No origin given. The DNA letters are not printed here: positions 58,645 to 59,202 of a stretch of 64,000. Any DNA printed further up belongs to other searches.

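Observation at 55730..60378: Short-chain adenylating enzyme + dedicated carrier protein + second Kbl-like alpha-oxoamine synthase, facing a first Kbl paralog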

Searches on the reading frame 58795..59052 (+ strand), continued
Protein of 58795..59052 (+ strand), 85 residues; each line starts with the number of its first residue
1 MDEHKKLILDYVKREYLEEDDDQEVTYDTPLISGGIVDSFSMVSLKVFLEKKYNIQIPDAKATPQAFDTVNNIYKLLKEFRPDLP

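Call 56: search_protein_families(library=ncbifam, proteins=[L061:6856-7899:+, L061:7905-8261:+, L061:11558-12688:+, L029:7172-8221:+, L044:7835-8218:+, L027:6980-7384:+, L082:11634-12929:+, L034:6430-8154:+], max_evalue=0.00001)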
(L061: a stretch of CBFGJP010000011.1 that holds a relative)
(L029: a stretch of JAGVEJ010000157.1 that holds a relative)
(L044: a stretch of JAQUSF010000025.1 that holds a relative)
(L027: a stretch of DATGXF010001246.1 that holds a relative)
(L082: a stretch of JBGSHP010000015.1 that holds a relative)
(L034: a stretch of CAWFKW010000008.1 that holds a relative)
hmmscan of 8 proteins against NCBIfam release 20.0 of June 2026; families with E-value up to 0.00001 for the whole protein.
L061:6856-7899:+ (347 aa): 23 families
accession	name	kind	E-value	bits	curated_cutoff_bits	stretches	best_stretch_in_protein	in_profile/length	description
TIGR00692.1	tdh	equivalog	1.2e-145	484.8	458.35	1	8-346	1-339/340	L-threonine 3-dehydrogenase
NF003808.0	PRK05396.1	equivalog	2.3e-143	477.2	380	1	6-345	1-338/341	L-threonine 3-dehydrogenase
NF041097.1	keto_inos_dh_IolM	equivalog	2e-73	247.3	450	1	13-345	35-387/389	scyllo-inosose 3-dehydrogenase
NF007489.0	PRK10083.1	equivalog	1.6e-55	188.5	376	1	19-345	13-335/339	Zn-dependent oxidoreductase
NF007375.0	PRK09880.1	equivalog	3.2e-49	167.5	469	1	31-334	28-329/344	L-idonate 5-dehydrogenase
NF010344.0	PRK13771.1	subfamily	6.8e-48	163.4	349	1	6-345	1-331/334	putative alcohol dehydrogenase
NF041172.1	AcrlCoa_red_Thmprot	equivalog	4.7e-43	147.4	500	1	6-346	1-333/334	acryloyl-CoA reductase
NF007642.0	PRK10309.1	equivalog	1.4e-39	136.3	550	1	6-345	1-344/347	galactitol-1-phosphate 5-dehydrogenase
NF006940.0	PRK09422.1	equivalog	1.7e-39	135.8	344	1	6-338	1-325/338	alcohol dehydrogenase AdhP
TIGR03366.1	HpnZ_proposed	hypoth_equivalog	5.2e-39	134.3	328.1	1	29-293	4-279/315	putative phosphonate catabolism associated alcohol dehydrogenase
TIGR03451.1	mycoS_dep_FDH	equivalog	8.2e-39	133.4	512.9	1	6-339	2-350/358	S-(hydroxymethyl)mycothiol dehydrogenase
TIGR03989.1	Rxyl_3153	subfamily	1.9e-33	116.2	440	2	125-339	139-362/370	NDMA-dependent alcohol dehydrogenase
TIGR02818.1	adh_III_F_hyde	equivalog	4.1e-33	114.9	543.95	2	126-340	139-361/368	S-(hydroxymethyl)glutathione dehydrogenase/class III alcohol dehydrogenase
TIGR03201.1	dearomat_had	equivalog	4.4e-31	108.2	338.65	1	21-320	14-322/349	6-hydroxycyclohex-1-ene-1-carbonyl-CoA dehydrogenase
TIGR02824.1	quinone_pig3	subfamily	6.7e-28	97.6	296.8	1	117-345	84-323/325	putative NAD(P)H quinone oxidoreductase, PIG3 family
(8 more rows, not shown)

L061:7905-8261:+ (118 aa): 10 families
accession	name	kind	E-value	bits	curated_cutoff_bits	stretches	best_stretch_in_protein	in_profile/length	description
TIGR00516.1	acpS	equivalog_domain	3.3e-12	46.8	59.8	1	1-114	1-123/125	holo-ACP synthase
TIGR00556.1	pantethn_trn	domain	3.4e-12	46.6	45.35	1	1-75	1-84/128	phosphopantetheine--protein transferase domain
NF011250.0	PRK14656.1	equivalog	7.9e-12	45.4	175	1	1-75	1-82/126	holo-[acyl-carrier-protein] synthase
NF011251.0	PRK14657.1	equivalog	1.1e-10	41.7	165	1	1-74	1-79/123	holo-[acyl-carrier-protein] synthase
NF011257.0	PRK14663.1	equivalog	1.6e-09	37.8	186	1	5-114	3-120/123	holo-[acyl-carrier-protein] synthase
NF011254.0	PRK14660.1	equivalog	4.6e-09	36.3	195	1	1-76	1-83/125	holo-[acyl-carrier-protein] synthase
NF011253.0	PRK14659.1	equivalog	5.8e-09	36.6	156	1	1-112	1-120/123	holo-[acyl-carrier-protein] synthase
NF011255.0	PRK14661.1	equivalog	5.8e-09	36.1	209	1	1-80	1-80/169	holo-[acyl-carrier-protein] synthase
NF000832.0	PRK00070.3-2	equivalog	6.5e-09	36.1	107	1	1-75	1-73/116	holo-ACP synthase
NF000831.0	PRK00070.3-1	equivalog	9e-06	25.6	124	0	2-62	3-70/130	holo-ACP synthase AcpS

L061:11558-12688:+ (376 aa): 19 families
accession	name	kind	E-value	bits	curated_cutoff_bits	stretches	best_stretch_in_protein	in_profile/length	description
TIGR01373.1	soxB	subfamily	1.1e-46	159.5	529.45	1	4-367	30-398/407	sarcosine oxidase subunit beta family protein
TIGR01377.1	soxA_mon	subfamily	7e-32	110.6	479.65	2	6-223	2-217/381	amino oxidase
TIGR02352.1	thiamin_ThiO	equivalog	7.1e-32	110.9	250.8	1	7-353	1-349/351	glycine oxidase ThiO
NF001933.0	PRK00711.1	subfamily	3.1e-30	105.5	383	1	56-370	105-418/429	D-amino acid dehydrogenase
NF008425.0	PRK11259.1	equivalog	8.2e-29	100.7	257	1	2-367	2-374/377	N-methyl-L-tryptophan oxidase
TIGR03364.1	HpnW_proposed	hypoth_equivalog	4e-23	82.1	285.1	1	6-154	2-149/365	TIGR03364 family FAD-dependent oxidoreductase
TIGR03377.1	glycerol3P_GlpA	equivalog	8.2e-21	74.1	552.8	1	6-307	1-303/530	anaerobic glycerol-3-phosphate dehydrogenase subunit GlpA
NF008313.0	PRK11101.1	equivalog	5.9e-19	68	425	1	3-228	7-235/548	anaerobic glycerol-3-phosphate dehydrogenase subunit A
NF009074.0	PRK12409.1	equivalog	3.2e-16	59.5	494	1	58-226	106-278/410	D-amino acid dehydrogenase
NF050086.1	pipecolate_AmaA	exception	1.2e-15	57.1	600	1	3-204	24-235/425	L-pipecolate oxidase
TIGR03197.1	MnmC_Cterm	equivalog_domain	8.1e-13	48.2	174.2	1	6-212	1-209/400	FAD-dependent 5-carboxymethylaminomethyl-2-thiouridine(34) oxidoreductase MnmC1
NF033460.1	glycerol3P_ox_II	equivalog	2.7e-12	46.5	460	1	5-215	2-217/361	type 2 glycerol-3-phosphate oxidase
NF008726.1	PRK11728.1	equivalog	2.8e-12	46.2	299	1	6-203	2-199/389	L-2-hydroxyglutarate oxidase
NF040813.1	pro_dh_Thprot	equivalog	5.1e-11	42.3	600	0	295-351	294-348/362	D-proline dehydrogenase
TIGR02032.1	GG-red-SF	subfamily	1.2e-10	41.6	158.8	1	6-71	2-67/297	geranylgeranyl reductase family protein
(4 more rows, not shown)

L029:7172-8221:+ (349 aa): 21 families
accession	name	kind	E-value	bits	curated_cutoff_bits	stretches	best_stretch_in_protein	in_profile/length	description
TIGR00692.1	tdh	equivalog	1.9e-115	385.6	458.35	1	7-346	1-338/340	L-threonine 3-dehydrogenase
NF003808.0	PRK05396.1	equivalog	4e-114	381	380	1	5-346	1-338/341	L-threonine 3-dehydrogenase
NF041097.1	keto_inos_dh_IolM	equivalog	9.1e-56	189.2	450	1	15-335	38-378/389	scyllo-inosose 3-dehydrogenase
NF007375.0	PRK09880.1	equivalog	9.9e-42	142.9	469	1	29-347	27-342/344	L-idonate 5-dehydrogenase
NF007489.0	PRK10083.1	equivalog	1.3e-40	139.4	376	1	18-346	13-335/339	Zn-dependent oxidoreductase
NF010344.0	PRK13771.1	subfamily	5.7e-35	120.9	349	1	6-334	2-320/334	putative alcohol dehydrogenase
NF006940.0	PRK09422.1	equivalog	7.2e-31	107.4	344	1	7-290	3-282/338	alcohol dehydrogenase AdhP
TIGR02818.1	adh_III_F_hyde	equivalog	4.9e-27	94.9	543.95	2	6-113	3-107/368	S-(hydroxymethyl)glutathione dehydrogenase/class III alcohol dehydrogenase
NF007642.0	PRK10309.1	equivalog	2.9e-26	92.5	550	1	21-346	16-344/347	galactitol-1-phosphate 5-dehydrogenase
NF041172.1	AcrlCoa_red_Thmprot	equivalog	3.5e-26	91.9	500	1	8-333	4-320/334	acryloyl-CoA reductase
TIGR03201.1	dearomat_had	equivalog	1.3e-25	90.2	338.65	1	11-324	5-326/349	6-hydroxycyclohex-1-ene-1-carbonyl-CoA dehydrogenase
TIGR03366.1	HpnZ_proposed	hypoth_equivalog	4.3e-24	85.3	328.1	1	25-291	1-278/315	putative phosphonate catabolism associated alcohol dehydrogenase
NF047908.1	AldhRedAhr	equivalog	1.2e-22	80.3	470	1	12-332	11-320/335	NADPH-dependent aldehyde reductase Ahr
TIGR03989.1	Rxyl_3153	subfamily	2.5e-22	79.6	440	1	7-271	4-291/370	NDMA-dependent alcohol dehydrogenase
TIGR03451.1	mycoS_dep_FDH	equivalog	6.1e-22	77.9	512.9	1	12-283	9-292/358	S-(hydroxymethyl)mycothiol dehydrogenase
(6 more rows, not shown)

L044:7835-8218:+ (127 aa): 12 families
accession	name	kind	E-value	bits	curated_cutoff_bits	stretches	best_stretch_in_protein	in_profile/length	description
NF011250.0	PRK14656.1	equivalog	7.7e-34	116.5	175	1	3-127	1-125/126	holo-[acyl-carrier-protein] synthase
NF011254.0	PRK14660.1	equivalog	7.1e-31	106.8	195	1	3-127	1-125/125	holo-[acyl-carrier-protein] synthase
NF000832.0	PRK00070.3-2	equivalog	4.3e-29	101.2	107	1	3-126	1-115/116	holo-ACP synthase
TIGR00516.1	acpS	equivalog_domain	1e-26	93.7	59.8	1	3-126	1-121/125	holo-ACP synthase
TIGR00556.1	pantethn_trn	domain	5.3e-26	91.2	45.35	1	4-127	2-127/128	phosphopantetheine--protein transferase domain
NF011251.0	PRK14657.1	equivalog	6.4e-25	87.6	165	1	3-127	1-123/123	holo-[acyl-carrier-protein] synthase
NF011256.0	PRK14662.1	equivalog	1.6e-23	83.4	150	1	3-127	1-119/123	4'-phosphopantetheinyl transferase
NF000831.0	PRK00070.3-1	equivalog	1e-22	80.4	124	1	3-126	2-128/130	holo-ACP synthase AcpS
NF011253.0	PRK14659.1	equivalog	2.1e-18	67.1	156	1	3-126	1-120/123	holo-[acyl-carrier-protein] synthase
NF011257.0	PRK14663.1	equivalog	3.8e-16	59.2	186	1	7-126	3-118/123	holo-[acyl-carrier-protein] synthase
NF011255.0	PRK14661.1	equivalog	2.2e-12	47.2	209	1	3-126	1-108/169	holo-[acyl-carrier-protein] synthase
NF000835.0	PRK00070.4-1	equivalog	3.1e-08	33.9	128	1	3-99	1-95/115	holo-ACP synthase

L027:6980-7384:+ (134 aa): 0 families

L082:11634-12929:+ (431 aa): 13 families
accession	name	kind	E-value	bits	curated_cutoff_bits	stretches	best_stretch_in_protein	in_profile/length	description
TIGR01822.1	2am3keto_CoA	equivalog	2.3e-185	616.1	493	1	11-417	5-392/393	glycine C-acetyltransferase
NF005394.0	PRK06939.1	equivalog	1.4e-182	606.8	460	1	3-417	1-396/397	glycine C-acetyltransferase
TIGR01825.1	gly_Cac_T_rel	subfamily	1.3e-125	419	535.4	1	12-417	2-384/385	BioF/Kbl family PLP-dependent acyltransferase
TIGR00858.1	bioF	equivalog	1.1e-106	356.7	426.45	1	47-408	19-364/365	8-amino-7-oxononanoate synthase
NF047600.1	SerpalmtaseCFB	equivalog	1e-91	307.6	640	1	12-416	12-393/395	serine palmitoyltransferase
NF047599.1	SerpalmtaseBetaP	equivalog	1.2e-80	271.2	500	1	48-415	42-393/394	serine palmitoyltransferase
TIGR01821.1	5aminolev_synth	equivalog_domain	4.2e-78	263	338.55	1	11-416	7-398/402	5-aminolevulinate synthase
NF047603.1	SerpalmtaseAlphaP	equivalog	1.1e-60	205.4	670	1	52-414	48-395/399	serine palmitoyltransferase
NF005526.0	PRK07179.1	equivalog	7.5e-55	186.1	428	1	49-416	54-400/407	alpha-hydroxyketone-type quorum-sensing autoinducer synthase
NF005697.0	PRK07505.1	subfamily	1.6e-47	162.1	342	1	44-413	43-400/405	hypothetical protein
NF004608.1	PRK05937.1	equivalog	3.1e-29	101.9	399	1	51-336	4-281/366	8-amino-7-oxononanoate synthase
NF000586.1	PRK00011.1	subfamily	5.7e-12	45.1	335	1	114-345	83-301/404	serine hydroxymethyltransferase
NF010094.0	PRK13580.1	equivalog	1.9e-06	26.8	735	1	211-344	236-367/496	glycine hydroxymethyltransferase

L034:6430-8154:+ (574 aa): 103 families (the best 25 are shown)
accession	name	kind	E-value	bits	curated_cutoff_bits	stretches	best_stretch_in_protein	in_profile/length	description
NF003313.0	PRK04319.1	equivalog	1.2e-195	651.1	729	1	4-563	12-567/574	acetate--CoA ligase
TIGR02188.1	Ac_CoA_lig_AcsA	equivalog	4.6e-131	438.1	724.95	1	24-568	46-614/629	acetate--CoA ligase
NF001208.0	PRK00174.1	subfamily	1.1e-129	433.7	657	1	29-570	72-631/649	acetate--CoA ligase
NF047394.1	AcylCoAsynMbcS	equivalog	9e-105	351.2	850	1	52-560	26-523/525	acyl-CoA synthetase MbcS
NF004837.0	PRK06187.1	subfamily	3.9e-93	312.5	476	1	54-562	25-527/531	long-chain-fatty-acid--CoA ligase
NF007815.0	PRK10524.1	equivalog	8.7e-83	278.9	955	1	35-563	52-609/629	propionate--CoA ligase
TIGR02262.1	benz_CoA_lig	subfamily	7.2e-77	259.2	375.25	1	35-554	3-506/508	benzoate-CoA ligase family protein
NF006181.0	PRK08314.1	subfamily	2.6e-71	240.6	705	1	67-561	49-558/563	long-chain-fatty-acid--CoA ligase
TIGR02316.1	propion_prpE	equivalog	4.7e-71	240.2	827.4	1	40-557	56-602/628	propionate--CoA ligase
NF006182.0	PRK08316.1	subfamily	6.1e-69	232.9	663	1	52-555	26-515/523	fatty acyl-CoA synthetase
NF005714.0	PRK07529.1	subfamily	4.2e-66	223.6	632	1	61-567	57-586/640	acyl-CoA synthetase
NF005947.1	PRK08008.1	equivalog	5.9e-66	223.1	651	1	51-553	21-517/518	crotonobetaine/carnitine-CoA ligase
NF004758.0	PRK06087.1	equivalog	5.8e-64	216.4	736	1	62-555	45-533/548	medium-chain fatty-acid--CoA ligase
NF004822.0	PRK06178.1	equivalog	7.9e-62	209.6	782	1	67-555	62-565/571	acyl-CoA synthetase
NF005307.0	PRK06839.1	equivalog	2.1e-61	208.1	748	1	66-553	26-489/496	o-succinylbenzoate--CoA ligase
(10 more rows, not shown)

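Call 57: fold_search(model_id=the predicted structure, library=pdb)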
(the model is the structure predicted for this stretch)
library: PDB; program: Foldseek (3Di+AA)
matches with E <= 10: 231; with E <= 0.001: 0
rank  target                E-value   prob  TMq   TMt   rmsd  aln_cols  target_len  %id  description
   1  7thn_E                1.5e-03  1.00  0.75  0.80   2.4        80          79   22  Crystal structure of PigI trapped with PigG using a proline adenosine vinylsulfonamide inhibitor (released 2022-11-30)
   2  7thq_C                2.6e-03  1.00  0.77  0.84   2.1        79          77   24  Crystal structure of PltF trapped with PigG using a proline adenosine vinylsulfonamide inhibitor (released 2022-11-30)
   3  6bug_A                2.8e-03  1.00  0.71  0.75   3.5        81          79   27  Crystal structure of a membrane protein, crystal form I (released 2018-10-10)
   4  4h2u_D                3.2e-03  1.00  0.66  0.71   2.4        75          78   24  Crystal structure of Bradyrhizobium japonicum glycine:[carrier protein] ligase complexed with cognate carrier protein  (released 2013-03-06)
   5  5gxv                  5.2e-03  1.00  0.81  0.17   2.1        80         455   24  Crystal structure of PigG (released 2017-07-19)
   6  6cxt_A                5.2e-03  1.00  0.71  0.83   1.8        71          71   30  Crystal structure of FAD-dependent dehydrogenase (released 2019-01-16)
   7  4h2s_D                5.6e-03  1.00  0.64  0.72   2.3        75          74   24  Crystal structure of Bradyrhizobium japonicum glycine:[carrier protein] ligase complexed with cognate carrier protein  (released 2013-03-06)
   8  5czd_B                6.7e-03  1.00  0.64  0.70   2.9        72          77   28  The complex structure of VinK with VinL (released 2016-02-03)
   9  6o6e_E                8.1e-03  1.00  0.75  0.83   2.0        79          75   25  Crystal structure of PltF trapped with PltL using a proline adenosine vinylsulfonamide inhibitor (released 2020-04-08)
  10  2n5h_MODEL_1_A        8.1e-03  1.00  0.78  0.75   2.5        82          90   24  PltL-holo (released 2015-09-16)
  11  4bpg_A                8.1e-03  1.00  0.69  0.73   3.2        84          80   24  Crystal structure of Bacillus subtilis DltC (released 2014-06-11)
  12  4h2t_D                8.1e-03  1.00  0.63  0.69   2.6        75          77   24  Crystal structure of Bradyrhizobium japonicum glycine:[carrier protein] ligase complexed with cognate carrier protein  (released 2013-03-06)
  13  4bpg_B                8.6e-03  1.00  0.73  0.77   2.8        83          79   24  Crystal structure of Bacillus subtilis DltC (released 2014-06-11)
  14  5wkp_C                1.1e-02  1.00  0.58  0.67   3.4        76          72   24  Crystal Structure of the Human mitochondrial Cysteine Desulfurase in complex with ISD11 and Iron-Sulfur Cluster Scaffo (released 2017-11-15)
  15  6u0j_B                1.3e-02  1.00  0.66  0.75   2.6        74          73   20  Crosslinked Crystal Structure of Malonyl-CoA Acyl Carrier Protein Transacylase, FabD, and Acyl Carrier Protein, AcpP (released 2020-07-22)
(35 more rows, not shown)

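Call 66: search_protein_families(library=pfam, proteins=[L061:5273-6826:+, L061:11558-12688:+, L061:12695-13822:-, L027:6980-7384:+, L060:10348-10842:+], max_evalue=0.001)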
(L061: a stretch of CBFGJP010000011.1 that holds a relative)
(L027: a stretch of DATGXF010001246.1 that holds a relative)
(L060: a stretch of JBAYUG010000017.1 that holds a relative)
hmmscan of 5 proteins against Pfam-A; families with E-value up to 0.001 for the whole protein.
L061:5273-6826:+ (517 aa): 5 families
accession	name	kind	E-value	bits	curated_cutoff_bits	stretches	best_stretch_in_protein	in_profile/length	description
PF12072.13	RNase_Y_N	-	2e-47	161.7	32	1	3-202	2-201/201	RNase Y N-terminal region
PF01966.28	HD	-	2.6e-20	73.3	22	1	334-424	2-114/116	HD domain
PF00013.35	KH_1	-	1.3e-07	31.7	21.5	1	211-264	4-61/66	KH domain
PF08668.18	HDOD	-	3.1e-07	30.5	22.9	1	331-371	93-134/196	HDOD domain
PF13083.13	KH_KhpA-B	-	0.00077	19.8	32.1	0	215-237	36-58/73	KhpA/KhpB, KH domain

L061:11558-12688:+ (376 aa): 8 families
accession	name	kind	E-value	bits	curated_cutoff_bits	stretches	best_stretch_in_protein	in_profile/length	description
PF01266.30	DAO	-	2.5e-69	234.9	27.9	1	6-349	1-352/353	FAD dependent oxidoreductase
PF01134.28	GIDA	-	2.8e-07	30.4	22.1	0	6-41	1-36/391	Glucose inhibited division protein A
PF01946.23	Thi4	-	2.3e-06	27.5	26.2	1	5-96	18-99/235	Thi4 family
PF13450.12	NAD_binding_8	-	1.2e-05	26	21.9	1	9-36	1-28/68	NAD(P)-binding Rossmann-like domain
PF00890.30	FAD_binding_2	-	2.2e-05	24.3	20.4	1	6-51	1-46/414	FAD binding domain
PF07992.20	Pyr_redox_2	-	4.9e-05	23.3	26.1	1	5-75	143-214/291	Pyridine nucleotide-disulphide oxidoreductase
PF00070.33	Pyr_redox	-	6.2e-05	23.9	22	1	7-66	2-61/82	Pyridine nucleotide-disulphide oxidoreductase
PF13738.12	Pyr_redox_3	-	0.00021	21.1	30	0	8-38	1-32/305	Pyridine nucleotide-disulphide oxidoreductase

L061:12695-13822:- (375 aa): 12 families
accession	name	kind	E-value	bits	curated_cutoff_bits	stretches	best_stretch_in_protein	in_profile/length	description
PF10672.15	Methyltrans_SAM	-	1.8e-18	67.2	27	1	154-332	72-252/286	S-adenosylmethionine-dependent methyltransferase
PF17785.7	PUA_3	-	1.1e-15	57.6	22.6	1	13-60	15-64/64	PUA-like domain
PF13847.12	Methyltransf_31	-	2.4e-14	53.7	27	1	205-336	4-126/145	Methyltransferase domain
PF13649.12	Methyltransf_25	-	1.2e-09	39.1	27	1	208-278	1-70/97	Methyltransferase domain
PF05175.20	MTS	-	3e-08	33.9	23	1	204-316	31-138/170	Methyltransferase small domain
PF03602.21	Cons_hypoth95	-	2.2e-07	31.2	24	1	203-301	40-143/182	Conserved hypothetical protein 95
PF09445.16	Methyltransf_15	-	4.1e-07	30.2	22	1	207-295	3-96/165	RNA cap guanine-N2 methyltransferase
PF01728.25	FtsJ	-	6.9e-07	29.8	24.1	1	198-330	16-150/181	FtsJ-like methyltransferase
PF02475.24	TRM5-TYW2_MTfase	-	1.4e-05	25.6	28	1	172-285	5-117/164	TRM5/TYW2 methyltransferase domain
PF08241.18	Methyltransf_11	-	6.8e-05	23.9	21.2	1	210-266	2-56/95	Methyltransferase domain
PF01170.24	UPF0020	-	0.00044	20.4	22.3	0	226-341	77-185/197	RMKL-like, methyltransferase domain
PF06325.19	PrmA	-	0.0008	19.4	22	0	207-277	164-231/296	Ribosomal protein L11 methyltransferase (PrmA)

L027:6980-7384:+ (134 aa): 1 family
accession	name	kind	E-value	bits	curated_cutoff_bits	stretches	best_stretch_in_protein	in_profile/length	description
PF07238.19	PilZ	-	7.4e-06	26.7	22.5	1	11-124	2-101/102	PilZ domain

L060:10348-10842:+ (164 aa): 1 family
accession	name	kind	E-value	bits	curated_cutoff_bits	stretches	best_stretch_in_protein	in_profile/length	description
PF13366.12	PDDEXK_3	-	2.7e-38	131.4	22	1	39-148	2-114/117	PD-(D/E)XK nuclease superfamily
